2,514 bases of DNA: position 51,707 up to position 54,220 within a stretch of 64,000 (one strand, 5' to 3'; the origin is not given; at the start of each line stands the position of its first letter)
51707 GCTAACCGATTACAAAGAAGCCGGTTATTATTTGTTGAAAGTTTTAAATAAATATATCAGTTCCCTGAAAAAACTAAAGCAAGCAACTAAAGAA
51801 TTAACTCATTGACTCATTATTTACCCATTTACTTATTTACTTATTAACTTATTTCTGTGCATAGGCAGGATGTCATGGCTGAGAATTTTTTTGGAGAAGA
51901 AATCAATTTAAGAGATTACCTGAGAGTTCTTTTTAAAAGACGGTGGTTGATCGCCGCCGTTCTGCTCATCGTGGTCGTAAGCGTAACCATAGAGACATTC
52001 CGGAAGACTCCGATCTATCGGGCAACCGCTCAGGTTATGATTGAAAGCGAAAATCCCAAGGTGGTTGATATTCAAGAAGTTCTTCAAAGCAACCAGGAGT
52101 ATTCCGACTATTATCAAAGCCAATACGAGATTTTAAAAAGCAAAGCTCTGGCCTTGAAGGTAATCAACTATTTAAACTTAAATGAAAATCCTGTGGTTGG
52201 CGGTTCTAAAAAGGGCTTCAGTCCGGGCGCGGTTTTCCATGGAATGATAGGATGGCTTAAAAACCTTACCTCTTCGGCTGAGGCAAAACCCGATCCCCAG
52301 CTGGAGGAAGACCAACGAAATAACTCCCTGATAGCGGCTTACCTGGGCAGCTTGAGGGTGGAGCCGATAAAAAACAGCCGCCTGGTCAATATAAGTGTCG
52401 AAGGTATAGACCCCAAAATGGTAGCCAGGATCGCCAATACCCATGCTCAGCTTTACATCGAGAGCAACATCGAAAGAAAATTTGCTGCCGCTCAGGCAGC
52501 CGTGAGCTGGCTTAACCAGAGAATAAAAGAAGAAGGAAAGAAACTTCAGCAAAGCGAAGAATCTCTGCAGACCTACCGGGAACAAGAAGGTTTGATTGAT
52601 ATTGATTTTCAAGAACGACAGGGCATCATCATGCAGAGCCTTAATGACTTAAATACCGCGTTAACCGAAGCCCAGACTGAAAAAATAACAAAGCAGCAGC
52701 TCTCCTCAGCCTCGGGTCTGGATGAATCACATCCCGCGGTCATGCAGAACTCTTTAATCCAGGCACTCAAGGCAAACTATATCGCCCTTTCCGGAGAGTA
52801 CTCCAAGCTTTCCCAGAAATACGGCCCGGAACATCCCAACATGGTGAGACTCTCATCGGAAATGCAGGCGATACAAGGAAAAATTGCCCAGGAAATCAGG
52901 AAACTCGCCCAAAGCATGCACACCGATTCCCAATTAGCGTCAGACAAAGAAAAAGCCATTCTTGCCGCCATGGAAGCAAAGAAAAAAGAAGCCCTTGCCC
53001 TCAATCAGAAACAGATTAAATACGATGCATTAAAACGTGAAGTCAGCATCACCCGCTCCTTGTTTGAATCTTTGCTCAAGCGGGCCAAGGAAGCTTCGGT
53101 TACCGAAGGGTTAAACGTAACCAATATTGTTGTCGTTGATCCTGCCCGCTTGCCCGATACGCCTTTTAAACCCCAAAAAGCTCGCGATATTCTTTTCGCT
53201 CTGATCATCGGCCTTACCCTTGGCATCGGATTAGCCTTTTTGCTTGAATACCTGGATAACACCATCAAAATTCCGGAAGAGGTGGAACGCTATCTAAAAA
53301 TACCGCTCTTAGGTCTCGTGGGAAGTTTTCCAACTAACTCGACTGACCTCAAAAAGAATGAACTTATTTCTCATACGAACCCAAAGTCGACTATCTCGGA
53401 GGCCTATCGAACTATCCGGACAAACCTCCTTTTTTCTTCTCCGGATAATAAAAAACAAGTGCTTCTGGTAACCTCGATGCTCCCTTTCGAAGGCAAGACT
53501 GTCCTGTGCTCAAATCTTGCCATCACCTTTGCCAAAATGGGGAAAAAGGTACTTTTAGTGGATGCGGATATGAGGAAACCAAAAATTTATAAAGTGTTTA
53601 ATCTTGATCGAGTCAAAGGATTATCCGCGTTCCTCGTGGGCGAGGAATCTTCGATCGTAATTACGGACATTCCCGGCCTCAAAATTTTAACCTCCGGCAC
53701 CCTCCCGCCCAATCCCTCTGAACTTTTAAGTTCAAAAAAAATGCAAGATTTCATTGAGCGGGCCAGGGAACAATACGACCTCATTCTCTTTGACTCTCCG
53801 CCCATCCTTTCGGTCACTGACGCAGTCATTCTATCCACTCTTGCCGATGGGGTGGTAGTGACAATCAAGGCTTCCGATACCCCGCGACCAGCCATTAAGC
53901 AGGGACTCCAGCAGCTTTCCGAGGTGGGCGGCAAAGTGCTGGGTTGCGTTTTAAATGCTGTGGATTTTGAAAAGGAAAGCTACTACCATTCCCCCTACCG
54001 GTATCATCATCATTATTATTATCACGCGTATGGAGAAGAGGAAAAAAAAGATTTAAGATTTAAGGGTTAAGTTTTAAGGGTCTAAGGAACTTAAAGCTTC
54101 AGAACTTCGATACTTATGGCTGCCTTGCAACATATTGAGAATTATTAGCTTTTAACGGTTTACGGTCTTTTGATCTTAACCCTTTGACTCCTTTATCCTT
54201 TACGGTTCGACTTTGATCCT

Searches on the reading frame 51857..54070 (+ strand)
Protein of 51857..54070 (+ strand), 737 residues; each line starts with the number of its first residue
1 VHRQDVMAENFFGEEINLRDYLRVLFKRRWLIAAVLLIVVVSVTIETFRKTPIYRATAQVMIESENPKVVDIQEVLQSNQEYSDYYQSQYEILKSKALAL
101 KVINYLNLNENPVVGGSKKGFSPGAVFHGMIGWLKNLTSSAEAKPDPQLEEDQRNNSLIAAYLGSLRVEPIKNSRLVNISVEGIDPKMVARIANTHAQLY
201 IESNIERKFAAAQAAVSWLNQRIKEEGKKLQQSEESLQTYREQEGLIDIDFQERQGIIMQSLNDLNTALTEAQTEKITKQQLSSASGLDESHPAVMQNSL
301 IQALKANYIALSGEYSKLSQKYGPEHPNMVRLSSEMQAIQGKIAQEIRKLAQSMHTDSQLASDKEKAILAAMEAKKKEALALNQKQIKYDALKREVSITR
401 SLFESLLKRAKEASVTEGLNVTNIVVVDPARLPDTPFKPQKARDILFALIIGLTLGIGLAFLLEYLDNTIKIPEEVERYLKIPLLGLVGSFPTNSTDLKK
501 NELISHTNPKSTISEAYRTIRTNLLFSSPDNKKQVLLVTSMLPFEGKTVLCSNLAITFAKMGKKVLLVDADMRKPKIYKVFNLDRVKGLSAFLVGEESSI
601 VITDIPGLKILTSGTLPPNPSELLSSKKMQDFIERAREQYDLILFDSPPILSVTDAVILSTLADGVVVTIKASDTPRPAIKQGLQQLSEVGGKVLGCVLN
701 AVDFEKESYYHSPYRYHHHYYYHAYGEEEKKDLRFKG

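Call 61: search_protein_families(library=ncbifam, proteins=[window:51857-54070:+], max_evalue=0.00001)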
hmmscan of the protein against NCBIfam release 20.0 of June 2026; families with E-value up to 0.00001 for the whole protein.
window:51857-54070:+ (737 aa): 14 families
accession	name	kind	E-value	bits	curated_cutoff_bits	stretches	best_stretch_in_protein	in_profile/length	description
TIGR01005.1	eps_transp_fam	subfamily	1.2e-93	314.7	411.7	2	15-501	3-487/754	exopolysaccharide transport protein family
NF008568.0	PRK11519.1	equivalog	5.7e-72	243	1068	3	329-720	313-715/720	tyrosine-protein kinase Wzc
TIGR03017.1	EpsF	equivalog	2e-70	237.7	422.75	2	163-488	120-443/444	chain length determinant protein EpsF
NF007350.0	PRK09841.1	equivalog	4.8e-66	223.3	1248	2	371-720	354-721/726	tyrosine-protein kinase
TIGR01007.1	eps_fam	subfamily_domain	2.4e-56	190.5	108.05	1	515-711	1-201/204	polysaccharide biosynthesis tyrosine autokinase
TIGR03018.1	pepcterm_TyrKin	hypoth_equivalog_domain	3.7e-43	147.3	230.65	1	503-700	1-207/207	XrtA-associated tyrosine autokinase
TIGR03029.1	EpsG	equivalog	3.1e-42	144.6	313.8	1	494-700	65-273/274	chain length determinant protein tyrosine kinase EpsG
TIGR03007.1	pepcterm_ChnLen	equivalog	2.9e-34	118.1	278.85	1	146-497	93-469/498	XrtA system polysaccharide chain length determinant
TIGR01006.1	polys_exp_MPA1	subfamily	1.5e-19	70.4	296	1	394-491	128-224/226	CspC family polysaccharide chain length determinant protein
TIGR01969.1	minD_arch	subfamily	9.2e-12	44.7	201.75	1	546-706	13-174/251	cell division ATPase MinD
NF041864.1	EpsV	equivalog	1.7e-08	33.5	800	1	138-485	127-478/484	PCP family exopolysaccharide biosynthesis protein EpsV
NF041546.1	ParA_partition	equivalog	2.6e-08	33.7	180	0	546-572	12-38/203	ParA family partition ATPase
NF047398.1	AAA_KGGVGR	domain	4.1e-07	30.5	90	0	546-592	15-64/190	KGGVGR-motif variant AAA ATPase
TIGR01010.1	BexC_CtrB_KpsE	subfamily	6.4e-06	25.5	437.5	0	153-276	109-230/362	polysaccharide export inner-membrane protein, BexC/CtrB/KpsE family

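Call 62: search_protein_families(library=pfam, proteins=[window:51857-54070:+], max_evalue=0.001)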
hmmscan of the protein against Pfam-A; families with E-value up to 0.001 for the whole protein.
window:51857-54070:+ (737 aa): 5 families
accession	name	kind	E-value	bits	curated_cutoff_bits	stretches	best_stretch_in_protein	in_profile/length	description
PF02706.20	Wzz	-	1.4e-13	51.4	25.5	1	14-104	1-89/91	Chain length determinant protein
PF13614.12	AAA_31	-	4e-13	50.1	27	1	546-688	14-161/177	AAA domain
PF13807.11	GNVR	-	1.2e-12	48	27.7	1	391-462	8-79/82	G-rich domain on putative tyrosine kinase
PF10609.15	ParA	-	9.3e-08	32.2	27.1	1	533-708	3-181/246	NUBPL iron-transfer P-loop NTPase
PF01656.29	CbiA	-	4.9e-07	30.2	25.4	1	546-705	11-116/125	CobQ/CobB/MinD/ParA nucleotide binding domain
